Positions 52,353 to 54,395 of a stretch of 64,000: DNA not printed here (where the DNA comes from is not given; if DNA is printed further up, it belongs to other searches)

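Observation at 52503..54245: An oxalyl-CoA-decarboxylase / 2-hydroxyacyl-CoA-lyase-like ThDP enzyme is nested inside the mutase operon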

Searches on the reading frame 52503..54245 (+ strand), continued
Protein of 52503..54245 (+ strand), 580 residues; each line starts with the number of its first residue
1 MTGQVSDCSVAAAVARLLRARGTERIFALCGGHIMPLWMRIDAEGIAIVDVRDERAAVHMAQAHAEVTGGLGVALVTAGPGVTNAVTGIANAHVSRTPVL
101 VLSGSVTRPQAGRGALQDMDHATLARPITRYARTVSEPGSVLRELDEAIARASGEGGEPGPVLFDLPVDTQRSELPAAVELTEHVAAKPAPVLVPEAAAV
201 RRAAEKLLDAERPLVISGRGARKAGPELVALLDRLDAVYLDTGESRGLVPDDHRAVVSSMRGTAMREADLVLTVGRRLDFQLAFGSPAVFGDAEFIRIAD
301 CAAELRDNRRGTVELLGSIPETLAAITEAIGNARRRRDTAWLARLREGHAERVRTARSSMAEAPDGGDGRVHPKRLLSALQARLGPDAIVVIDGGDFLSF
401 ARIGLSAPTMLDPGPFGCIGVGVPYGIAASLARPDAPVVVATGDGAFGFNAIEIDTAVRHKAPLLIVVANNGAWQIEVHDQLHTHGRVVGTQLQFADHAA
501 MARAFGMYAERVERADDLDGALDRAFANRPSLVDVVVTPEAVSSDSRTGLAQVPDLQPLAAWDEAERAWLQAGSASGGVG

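Call 98: fold_search(model_id=the predicted structure, library=pdb)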
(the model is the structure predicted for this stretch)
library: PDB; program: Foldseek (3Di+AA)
matches with E <= 10: 1576; with E <= 0.001: 518
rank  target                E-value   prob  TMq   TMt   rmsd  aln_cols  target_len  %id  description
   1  7pt4_A                1.9e-63  1.00  0.90  0.90   3.5       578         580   51  Actinobacterial 2-hydroxyacyl-CoA lyase (AcHACL) structure in complex with a covalently bound reaction intermediate as (released 2022-02-02)
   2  7pt2_B                2.9e-63  1.00  0.89  0.90   3.3       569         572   51  Actinobacterial 2-hydroxyacyl-CoA lyase (AcHACL) mutant E493Q structure in complex with substrate 2-HIB-CoA and inacti (released 2022-02-02)
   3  9qz4_A                3.4e-63  1.00  0.90  0.91   3.3       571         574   51  Actinobacterial 2-hydroxyacyl-CoA lyase (AcHACL) mutant E493D structure in complex with substrate 2-HIB-CoA and inacti (released 2026-02-04)
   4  9qz7_A                3.4e-63  1.00  0.90  0.91   3.3       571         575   51  Actinobacterial 2-hydroxyacyl-CoA lyase (AcHACL) mutant E493A structure in complex with 2-methylglyceryl-CoA and inact (released 2026-02-04)
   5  7pt2_A                3.4e-63  1.00  0.90  0.91   3.3       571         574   51  Actinobacterial 2-hydroxyacyl-CoA lyase (AcHACL) mutant E493Q structure in complex with substrate 2-HIB-CoA and inacti (released 2022-02-02)
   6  9qz4_B                3.4e-63  1.00  0.89  0.90   3.3       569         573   51  Actinobacterial 2-hydroxyacyl-CoA lyase (AcHACL) mutant E493D structure in complex with substrate 2-HIB-CoA and inacti (released 2026-02-04)
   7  7pt3_A                4.0e-63  1.00  0.90  0.91   3.3       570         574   51  Actinobacterial 2-hydroxyacyl-CoA lyase (AcHACL) mutant E493A structure in complex with substrate 2-HIB-CoA and inacti (released 2022-02-02)
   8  9qz7_B                5.3e-63  1.00  0.90  0.91   3.3       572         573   51  Actinobacterial 2-hydroxyacyl-CoA lyase (AcHACL) mutant E493A structure in complex with 2-methylglyceryl-CoA and inact (released 2026-02-04)
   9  9qz6_A                5.9e-63  1.00  0.90  0.91   3.3       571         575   51  Actinobacterial 2-hydroxyacyl-CoA lyase (AcHACL) structure in complex with 2-methylglyceryl-CoA and inactive cofactor  (released 2026-02-04)
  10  7pt4_B                6.6e-63  1.00  0.91  0.90   3.4       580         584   51  Actinobacterial 2-hydroxyacyl-CoA lyase (AcHACL) structure in complex with a covalently bound reaction intermediate as (released 2022-02-02)
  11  9qz5_A                7.8e-63  1.00  0.90  0.91   3.3       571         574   51  Actinobacterial 2-hydroxyacyl-CoA lyase (AcHACL) mutant E493S structure in complex with substrate 2-HIB-CoA and inacti (released 2026-02-04)
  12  7pt1_B                1.1e-62  1.00  0.89  0.90   3.3       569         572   51  Actinobacterial 2-hydroxyacyl-CoA lyase (AcHACL) structure in complex with substrate 2-HIB-CoA and inactive cofactor 3 (released 2022-02-02)
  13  7pt3_B                1.1e-62  1.00  0.89  0.91   3.3       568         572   51  Actinobacterial 2-hydroxyacyl-CoA lyase (AcHACL) mutant E493A structure in complex with substrate 2-HIB-CoA and inacti (released 2022-02-02)
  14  9qz6_B                1.9e-62  1.00  0.90  0.91   3.3       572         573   51  Actinobacterial 2-hydroxyacyl-CoA lyase (AcHACL) structure in complex with 2-methylglyceryl-CoA and inactive cofactor  (released 2026-02-04)
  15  7pt1_A                2.2e-62  1.00  0.90  0.91   3.3       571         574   51  Actinobacterial 2-hydroxyacyl-CoA lyase (AcHACL) structure in complex with substrate 2-HIB-CoA and inactive cofactor 3 (released 2022-02-02)
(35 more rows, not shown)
